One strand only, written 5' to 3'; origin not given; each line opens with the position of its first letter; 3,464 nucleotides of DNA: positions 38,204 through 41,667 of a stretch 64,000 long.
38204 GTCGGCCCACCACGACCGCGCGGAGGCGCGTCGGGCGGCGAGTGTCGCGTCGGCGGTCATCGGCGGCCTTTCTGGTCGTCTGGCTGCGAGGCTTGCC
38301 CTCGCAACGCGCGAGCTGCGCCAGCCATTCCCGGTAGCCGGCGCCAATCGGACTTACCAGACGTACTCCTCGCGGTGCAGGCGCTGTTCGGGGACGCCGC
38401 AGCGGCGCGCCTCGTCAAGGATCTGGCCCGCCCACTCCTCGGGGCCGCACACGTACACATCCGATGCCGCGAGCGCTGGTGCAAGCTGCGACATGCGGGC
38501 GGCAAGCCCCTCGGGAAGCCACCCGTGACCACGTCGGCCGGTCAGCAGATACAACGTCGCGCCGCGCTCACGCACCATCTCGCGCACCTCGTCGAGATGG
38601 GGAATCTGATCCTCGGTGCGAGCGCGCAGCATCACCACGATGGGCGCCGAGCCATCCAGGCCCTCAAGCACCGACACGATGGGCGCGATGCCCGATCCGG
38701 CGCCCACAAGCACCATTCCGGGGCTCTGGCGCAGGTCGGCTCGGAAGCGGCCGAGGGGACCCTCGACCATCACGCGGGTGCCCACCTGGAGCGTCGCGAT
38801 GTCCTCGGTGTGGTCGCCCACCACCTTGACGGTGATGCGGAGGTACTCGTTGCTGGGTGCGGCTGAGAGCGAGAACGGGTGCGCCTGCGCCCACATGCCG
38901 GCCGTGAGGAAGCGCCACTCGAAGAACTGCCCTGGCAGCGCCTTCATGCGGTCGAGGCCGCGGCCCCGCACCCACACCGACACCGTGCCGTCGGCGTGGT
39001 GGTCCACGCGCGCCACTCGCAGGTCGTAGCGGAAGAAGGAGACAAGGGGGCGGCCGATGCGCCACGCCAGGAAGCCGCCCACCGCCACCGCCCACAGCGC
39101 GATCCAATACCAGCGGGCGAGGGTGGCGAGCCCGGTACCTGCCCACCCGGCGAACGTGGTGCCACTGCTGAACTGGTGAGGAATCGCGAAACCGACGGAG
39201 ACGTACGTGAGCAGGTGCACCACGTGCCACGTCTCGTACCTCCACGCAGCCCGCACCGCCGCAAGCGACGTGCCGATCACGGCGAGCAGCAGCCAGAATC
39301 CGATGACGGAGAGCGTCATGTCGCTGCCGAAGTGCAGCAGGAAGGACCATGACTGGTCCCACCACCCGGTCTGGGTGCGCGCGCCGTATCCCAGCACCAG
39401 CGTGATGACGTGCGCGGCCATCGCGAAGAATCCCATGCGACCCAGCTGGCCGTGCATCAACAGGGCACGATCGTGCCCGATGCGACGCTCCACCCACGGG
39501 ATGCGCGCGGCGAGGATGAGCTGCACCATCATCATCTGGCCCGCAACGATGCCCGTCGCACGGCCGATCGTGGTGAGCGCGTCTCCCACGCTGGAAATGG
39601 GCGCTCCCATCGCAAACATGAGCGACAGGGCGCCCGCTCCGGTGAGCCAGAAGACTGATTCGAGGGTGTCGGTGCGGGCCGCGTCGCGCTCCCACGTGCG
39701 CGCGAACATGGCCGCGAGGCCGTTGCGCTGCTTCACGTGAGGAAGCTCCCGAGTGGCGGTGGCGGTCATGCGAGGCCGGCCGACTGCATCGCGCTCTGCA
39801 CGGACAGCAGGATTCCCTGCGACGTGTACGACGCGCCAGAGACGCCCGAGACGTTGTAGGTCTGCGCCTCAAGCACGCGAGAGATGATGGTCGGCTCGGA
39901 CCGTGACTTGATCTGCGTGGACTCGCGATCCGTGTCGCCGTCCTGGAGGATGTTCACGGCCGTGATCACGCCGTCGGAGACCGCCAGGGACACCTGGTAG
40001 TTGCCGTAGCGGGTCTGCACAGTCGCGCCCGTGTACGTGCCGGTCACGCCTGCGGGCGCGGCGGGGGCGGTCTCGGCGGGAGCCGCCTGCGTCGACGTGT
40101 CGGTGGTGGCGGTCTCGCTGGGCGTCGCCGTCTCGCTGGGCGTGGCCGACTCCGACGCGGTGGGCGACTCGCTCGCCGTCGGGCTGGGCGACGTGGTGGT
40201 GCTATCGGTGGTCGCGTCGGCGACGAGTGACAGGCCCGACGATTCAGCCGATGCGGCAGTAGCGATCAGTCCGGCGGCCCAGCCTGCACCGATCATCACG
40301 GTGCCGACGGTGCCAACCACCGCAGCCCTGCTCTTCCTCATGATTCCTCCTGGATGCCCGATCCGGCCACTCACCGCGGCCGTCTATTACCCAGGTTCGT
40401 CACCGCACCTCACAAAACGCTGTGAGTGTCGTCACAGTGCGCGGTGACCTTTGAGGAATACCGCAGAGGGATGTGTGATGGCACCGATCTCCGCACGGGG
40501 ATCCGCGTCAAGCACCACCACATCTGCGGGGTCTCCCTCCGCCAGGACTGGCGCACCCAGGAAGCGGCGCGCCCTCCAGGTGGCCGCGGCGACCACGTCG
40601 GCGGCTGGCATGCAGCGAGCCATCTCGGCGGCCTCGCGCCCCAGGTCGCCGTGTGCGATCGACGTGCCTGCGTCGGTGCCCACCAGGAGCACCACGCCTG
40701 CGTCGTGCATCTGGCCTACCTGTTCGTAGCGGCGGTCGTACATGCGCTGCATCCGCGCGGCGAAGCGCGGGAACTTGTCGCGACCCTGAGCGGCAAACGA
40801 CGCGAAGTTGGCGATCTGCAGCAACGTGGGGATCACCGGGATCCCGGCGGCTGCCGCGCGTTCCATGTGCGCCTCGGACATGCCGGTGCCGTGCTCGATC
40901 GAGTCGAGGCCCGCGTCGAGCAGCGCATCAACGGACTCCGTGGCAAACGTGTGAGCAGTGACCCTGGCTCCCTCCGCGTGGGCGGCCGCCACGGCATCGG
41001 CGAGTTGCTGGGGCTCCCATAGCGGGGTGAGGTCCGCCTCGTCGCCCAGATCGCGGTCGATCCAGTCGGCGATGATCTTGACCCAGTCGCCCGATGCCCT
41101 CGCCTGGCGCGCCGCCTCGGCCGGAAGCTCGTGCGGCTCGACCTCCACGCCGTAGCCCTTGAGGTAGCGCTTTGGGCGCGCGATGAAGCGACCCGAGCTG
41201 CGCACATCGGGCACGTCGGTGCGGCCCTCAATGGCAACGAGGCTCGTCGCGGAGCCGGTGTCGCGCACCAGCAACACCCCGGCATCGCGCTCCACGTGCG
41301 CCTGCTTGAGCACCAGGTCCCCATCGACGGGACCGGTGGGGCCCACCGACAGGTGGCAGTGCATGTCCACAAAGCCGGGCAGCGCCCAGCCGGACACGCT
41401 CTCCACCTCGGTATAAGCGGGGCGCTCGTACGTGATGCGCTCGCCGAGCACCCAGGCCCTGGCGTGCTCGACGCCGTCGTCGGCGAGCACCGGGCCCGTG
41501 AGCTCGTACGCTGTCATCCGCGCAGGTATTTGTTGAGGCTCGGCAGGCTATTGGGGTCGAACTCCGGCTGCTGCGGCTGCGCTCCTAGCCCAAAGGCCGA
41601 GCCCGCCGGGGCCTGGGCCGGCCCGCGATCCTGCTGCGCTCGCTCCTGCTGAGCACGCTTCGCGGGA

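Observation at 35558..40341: Duplicated FMN-binding/NOX-like reductase modules with ApbE: a putative trans-membrane electron-export system inserted between rpsP and the ffh block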

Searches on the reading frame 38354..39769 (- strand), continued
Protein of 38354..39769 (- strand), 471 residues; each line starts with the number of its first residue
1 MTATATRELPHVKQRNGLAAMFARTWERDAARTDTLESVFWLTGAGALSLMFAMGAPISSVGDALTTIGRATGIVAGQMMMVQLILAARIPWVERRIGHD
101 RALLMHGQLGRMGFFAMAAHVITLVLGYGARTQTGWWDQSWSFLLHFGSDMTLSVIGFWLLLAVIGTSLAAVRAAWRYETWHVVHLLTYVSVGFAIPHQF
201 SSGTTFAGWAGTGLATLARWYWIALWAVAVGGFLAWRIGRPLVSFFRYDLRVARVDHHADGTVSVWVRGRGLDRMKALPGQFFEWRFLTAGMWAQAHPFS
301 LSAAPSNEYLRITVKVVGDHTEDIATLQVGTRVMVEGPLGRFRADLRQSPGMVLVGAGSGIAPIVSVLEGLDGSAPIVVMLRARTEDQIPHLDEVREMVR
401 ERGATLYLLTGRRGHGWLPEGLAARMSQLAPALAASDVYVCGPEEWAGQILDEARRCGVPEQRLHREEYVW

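Call 71: list_cluster_members(proteins=[P0001, P0121])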
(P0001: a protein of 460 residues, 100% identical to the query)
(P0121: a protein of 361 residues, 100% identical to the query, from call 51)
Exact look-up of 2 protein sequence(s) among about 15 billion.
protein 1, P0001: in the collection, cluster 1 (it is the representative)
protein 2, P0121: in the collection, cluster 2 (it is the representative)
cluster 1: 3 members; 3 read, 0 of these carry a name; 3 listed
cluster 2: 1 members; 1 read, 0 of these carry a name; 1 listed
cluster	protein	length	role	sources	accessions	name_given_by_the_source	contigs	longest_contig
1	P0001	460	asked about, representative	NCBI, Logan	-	-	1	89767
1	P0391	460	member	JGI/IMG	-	-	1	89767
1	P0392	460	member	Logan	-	-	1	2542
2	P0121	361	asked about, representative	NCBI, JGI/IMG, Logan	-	-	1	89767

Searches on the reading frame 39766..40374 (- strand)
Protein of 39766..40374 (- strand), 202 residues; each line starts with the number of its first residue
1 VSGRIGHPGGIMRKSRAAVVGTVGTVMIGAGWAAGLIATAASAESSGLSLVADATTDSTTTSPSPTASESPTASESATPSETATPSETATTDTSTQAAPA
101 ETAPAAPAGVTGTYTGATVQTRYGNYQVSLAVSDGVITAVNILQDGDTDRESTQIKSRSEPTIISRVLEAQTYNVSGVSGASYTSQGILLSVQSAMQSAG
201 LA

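Call 3: search_protein_families(library=pfam, proteins=[window:39766-40374:-], max_evalue=0.01)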
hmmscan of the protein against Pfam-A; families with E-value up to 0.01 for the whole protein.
window:39766-40374:- (202 aa): 1 family
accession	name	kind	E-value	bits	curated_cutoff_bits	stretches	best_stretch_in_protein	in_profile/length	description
PF04205.19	FMN_bind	-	7.4e-08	33.4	22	1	124-197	4-77/77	FMN-binding domain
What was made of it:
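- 39766..40341 (-): FMN_bind A: 191-aa exported FMN-binding protein. It has an N-terminal signal anchor (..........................), a Thr/Ser/Pro-rich linker and an FMN_bind domain. The predicted flavinylated Ser171 is in SGVSGAS (39829-39849). Pfam FMN_bind 7.4e-8 (call 3).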

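Call 4: search_protein_families(library=ncbifam, proteins=[window:39766-40374:-], max_evalue=0.01)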
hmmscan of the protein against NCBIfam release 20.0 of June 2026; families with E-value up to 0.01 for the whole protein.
window:39766-40374:- (202 aa): 1 family
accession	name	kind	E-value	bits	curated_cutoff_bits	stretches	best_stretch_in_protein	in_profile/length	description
NF033761.1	gliding_GltJ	equivalog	0.00085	18.5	450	1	14-118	368-472/671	adventurous gliding motility protein GltJ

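Call 28: search_solved_structures(query=window:39766-40341:-, max_evalue=1, show_alignments=2)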
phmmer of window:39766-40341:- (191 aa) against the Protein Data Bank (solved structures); distinct sequences matched with E-value up to 1: 7.
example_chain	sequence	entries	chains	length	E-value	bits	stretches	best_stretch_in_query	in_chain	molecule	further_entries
8p2a_A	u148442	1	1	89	3.1e-09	40.3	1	101-187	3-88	FMN-binding domain-containing protein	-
5cyb_A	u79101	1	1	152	0.043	17.1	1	58-163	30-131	Lipoprotein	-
3ge2_A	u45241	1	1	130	0.092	16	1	60-163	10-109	Lipoprotein, putative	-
1e68_A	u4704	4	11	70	0.17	15.1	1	6-47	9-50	AS-48 PROTEIN | PEPTIDE ANTIBIOTIC AS-48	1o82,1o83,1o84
8p2b_A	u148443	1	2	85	0.18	15.1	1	121-189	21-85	Clostridiaceae bacterium FMN4 domain 1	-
3f7m_A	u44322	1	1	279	0.31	14.3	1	2-74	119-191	Alkaline serine protease ver112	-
7fik_W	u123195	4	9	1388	0.32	14.3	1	49-157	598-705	Nup155-prov protein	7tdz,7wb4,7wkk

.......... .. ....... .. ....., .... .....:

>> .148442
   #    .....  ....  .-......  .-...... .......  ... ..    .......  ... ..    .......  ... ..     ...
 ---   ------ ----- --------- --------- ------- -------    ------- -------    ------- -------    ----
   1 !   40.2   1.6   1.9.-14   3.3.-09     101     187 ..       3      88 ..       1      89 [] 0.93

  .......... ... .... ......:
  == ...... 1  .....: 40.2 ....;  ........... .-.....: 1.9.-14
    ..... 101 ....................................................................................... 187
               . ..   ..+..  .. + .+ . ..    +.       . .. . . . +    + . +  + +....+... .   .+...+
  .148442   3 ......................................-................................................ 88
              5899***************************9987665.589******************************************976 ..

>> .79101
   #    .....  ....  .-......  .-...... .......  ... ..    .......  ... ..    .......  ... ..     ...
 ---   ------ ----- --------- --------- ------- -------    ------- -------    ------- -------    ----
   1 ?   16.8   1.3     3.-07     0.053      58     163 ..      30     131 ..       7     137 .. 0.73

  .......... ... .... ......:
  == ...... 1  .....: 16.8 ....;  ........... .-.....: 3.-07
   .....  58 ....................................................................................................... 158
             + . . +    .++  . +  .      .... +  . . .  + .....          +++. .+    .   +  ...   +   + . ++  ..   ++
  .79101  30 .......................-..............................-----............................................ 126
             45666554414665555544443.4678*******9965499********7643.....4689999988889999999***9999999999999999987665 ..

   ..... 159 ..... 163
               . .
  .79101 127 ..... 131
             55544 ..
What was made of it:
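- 39766..40341 (-): Matches SaFMN3-D2, PDB 8P2A, at 3.1e-9, with SGAS aligned to the flavinylated SGAT (call 28).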

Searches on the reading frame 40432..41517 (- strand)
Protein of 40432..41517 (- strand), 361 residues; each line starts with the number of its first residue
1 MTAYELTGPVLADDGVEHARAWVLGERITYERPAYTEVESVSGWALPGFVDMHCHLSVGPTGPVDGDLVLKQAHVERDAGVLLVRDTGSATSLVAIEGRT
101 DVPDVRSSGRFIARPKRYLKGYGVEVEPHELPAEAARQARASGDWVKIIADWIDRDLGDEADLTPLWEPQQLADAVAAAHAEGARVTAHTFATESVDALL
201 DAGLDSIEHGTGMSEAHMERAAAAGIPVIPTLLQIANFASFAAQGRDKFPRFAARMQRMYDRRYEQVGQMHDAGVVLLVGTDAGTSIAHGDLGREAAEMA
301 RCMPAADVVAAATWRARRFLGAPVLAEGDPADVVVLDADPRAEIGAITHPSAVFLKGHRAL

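Call 3: search_protein_families(library=pfam, proteins=[window:40432-41517:-], max_evalue=0.01)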
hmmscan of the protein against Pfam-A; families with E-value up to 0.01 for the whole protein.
window:40432-41517:- (361 aa): 2 families
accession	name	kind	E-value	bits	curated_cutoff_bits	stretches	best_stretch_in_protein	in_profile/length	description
PF01979.26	Amidohydro_1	-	5e-14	52.7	25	1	45-357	2-342/345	Amidohydrolase family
PF07969.17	Amidohydro_3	-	2.8e-08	34.1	29.7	1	140-340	227-448/472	Amidohydrolase family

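Call 4: search_protein_families(library=ncbifam, proteins=[window:40432-41517:-], max_evalue=0.01)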
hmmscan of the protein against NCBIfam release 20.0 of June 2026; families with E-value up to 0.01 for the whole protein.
window:40432-41517:- (361 aa): 4 families
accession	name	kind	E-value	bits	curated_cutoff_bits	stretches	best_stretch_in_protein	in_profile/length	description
NF051886.1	XaaProDiPepCaul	equivalog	1.3e-18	67.2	500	1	170-357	204-394/398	Xaa-Pro dipeptidase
TIGR01224.1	hutI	equivalog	0.00031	19.7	298.15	0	263-344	271-359/377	imidazolonepropionase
NF006689.0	PRK09237.1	equivalog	0.0017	17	371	0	37-91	47-96/383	amidohydrolase/deacetylase family metallohydrolase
NF006836.0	PRK09357.1-1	equivalog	0.0094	14.7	538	0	24-56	29-61/432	dihydroorotase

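Call 51: find_homologous_proteins(query=window:40432-41517:-, max_evalue=1e-20)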
Query window:40432-41517:- (361 aa): 1580 proteins with E <= 1e-20 among 8000 candidates; the best 120 are listed.
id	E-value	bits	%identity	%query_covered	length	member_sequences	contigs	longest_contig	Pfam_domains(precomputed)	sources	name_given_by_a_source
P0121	5.3e-235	797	100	100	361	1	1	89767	PF07969.18,PF01979.27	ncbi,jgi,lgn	-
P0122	1.3e-183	628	78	100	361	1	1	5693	PF07969.18,PF01979.27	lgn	-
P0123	5.5e-182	623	80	99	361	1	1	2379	PF07969.18,PF01979.27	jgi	jgi:imidazolonepropionase-like amidohydrolase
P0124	5.5e-181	619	79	99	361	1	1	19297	PF07969.18,PF01979.27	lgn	-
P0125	3.7e-178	610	77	99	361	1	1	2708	PF07969.18,PF01979.27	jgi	jgi:imidazolonepropionase-like amidohydrolase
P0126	1.1e-177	609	77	99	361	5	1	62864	PF07969.18,PF01979.27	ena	-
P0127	1.1e-176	605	76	99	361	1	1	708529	PF07969.18,PF01979.27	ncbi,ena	-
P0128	3.7e-176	604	76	99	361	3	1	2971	PF07969.18,PF01979.27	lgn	-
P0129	1.1e-175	602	76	99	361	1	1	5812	PF07969.18,PF01979.27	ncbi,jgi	-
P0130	3.8e-175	600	75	99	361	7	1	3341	PF07969.18,PF01979.27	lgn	-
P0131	8.1e-175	599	75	99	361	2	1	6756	PF07969.18,PF01979.27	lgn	-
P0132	1.2e-174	599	76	99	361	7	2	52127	PF07969.18,PF01979.27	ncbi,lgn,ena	-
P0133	2.4e-174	598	74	99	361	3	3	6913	PF07969.18,PF01979.27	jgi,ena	-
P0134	5.9e-174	596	75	99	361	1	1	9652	PF01979.27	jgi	jgi:imidazolonepropionase-like amidohydrolase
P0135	5.9e-174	596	76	99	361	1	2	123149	PF07969.18,PF01979.27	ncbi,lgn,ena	-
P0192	4.2e-123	429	58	98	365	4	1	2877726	PF07969.18,PF01979.27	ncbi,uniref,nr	ncbi:amidohydrolase family protein [Demequina litorisediminis]|uniref:Amidohydrolase n=1 Tax=Demequi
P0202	1.6e-120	421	56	99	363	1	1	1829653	PF01979.27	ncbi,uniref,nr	ncbi:amidohydrolase family protein [Demequina globuliformis]|uniref:amidohydrolase family protein n=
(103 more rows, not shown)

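Call 52: find_encoding_contigs(protein=P0202, flank=9000, max_places=1)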
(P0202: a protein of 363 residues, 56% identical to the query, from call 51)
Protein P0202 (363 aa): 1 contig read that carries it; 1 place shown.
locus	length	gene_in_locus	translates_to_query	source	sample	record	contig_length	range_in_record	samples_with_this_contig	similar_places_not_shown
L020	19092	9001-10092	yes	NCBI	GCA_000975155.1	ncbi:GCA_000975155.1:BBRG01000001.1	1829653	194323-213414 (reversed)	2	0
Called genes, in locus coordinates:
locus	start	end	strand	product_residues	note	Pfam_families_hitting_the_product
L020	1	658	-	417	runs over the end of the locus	-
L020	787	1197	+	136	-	-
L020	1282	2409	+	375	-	PF02881:SRP54_N, PF00448:SRP54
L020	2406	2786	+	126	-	-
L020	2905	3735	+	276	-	PF10708:DUF2510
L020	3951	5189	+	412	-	PF00909:Ammonium_transp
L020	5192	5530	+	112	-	PF00543:P-II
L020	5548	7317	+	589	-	PF08335:GlnD_UR_UTase, PF01966:HD (weak)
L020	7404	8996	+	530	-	PF02881:SRP54_N, PF00448:SRP54, PF02978:SRP_SPB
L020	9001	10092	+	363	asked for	PF01979:Amidohydro_1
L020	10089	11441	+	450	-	PF01794:Ferric_reduct, PF00175:NAD_binding_1 (weak)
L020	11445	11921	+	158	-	-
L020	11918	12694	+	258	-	PF02424:ApbE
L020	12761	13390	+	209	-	-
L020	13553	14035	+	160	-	PF00886:Ribosomal_S16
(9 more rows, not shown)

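Call 53: find_encoding_contigs(protein=P0192, flank=9000, max_places=1)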
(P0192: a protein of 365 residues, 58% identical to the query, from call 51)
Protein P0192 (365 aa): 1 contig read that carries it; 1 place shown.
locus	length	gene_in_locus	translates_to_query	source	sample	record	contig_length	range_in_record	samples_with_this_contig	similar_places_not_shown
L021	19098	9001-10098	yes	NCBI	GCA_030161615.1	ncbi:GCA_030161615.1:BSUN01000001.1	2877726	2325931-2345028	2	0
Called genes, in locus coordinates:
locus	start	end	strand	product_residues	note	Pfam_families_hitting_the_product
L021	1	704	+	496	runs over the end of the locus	PF06470:SMC_hinge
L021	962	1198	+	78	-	-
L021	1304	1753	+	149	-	PF02463:SMC_N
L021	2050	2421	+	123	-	-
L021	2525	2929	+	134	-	-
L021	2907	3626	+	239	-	PF13604:AAA_30 (faint), PF00448:SRP54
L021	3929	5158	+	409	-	PF00909:Ammonium_transp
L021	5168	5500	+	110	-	PF00543:P-II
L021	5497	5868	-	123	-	-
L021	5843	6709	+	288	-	PF08335:GlnD_UR_UTase (weak)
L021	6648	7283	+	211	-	PF01966:HD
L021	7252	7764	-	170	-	-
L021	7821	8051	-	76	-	-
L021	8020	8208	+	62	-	PF00448:SRP54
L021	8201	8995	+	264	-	PF02978:SRP_SPB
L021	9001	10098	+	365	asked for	PF01979:Amidohydro_1, PF07969:Amidohydro_3 (faint)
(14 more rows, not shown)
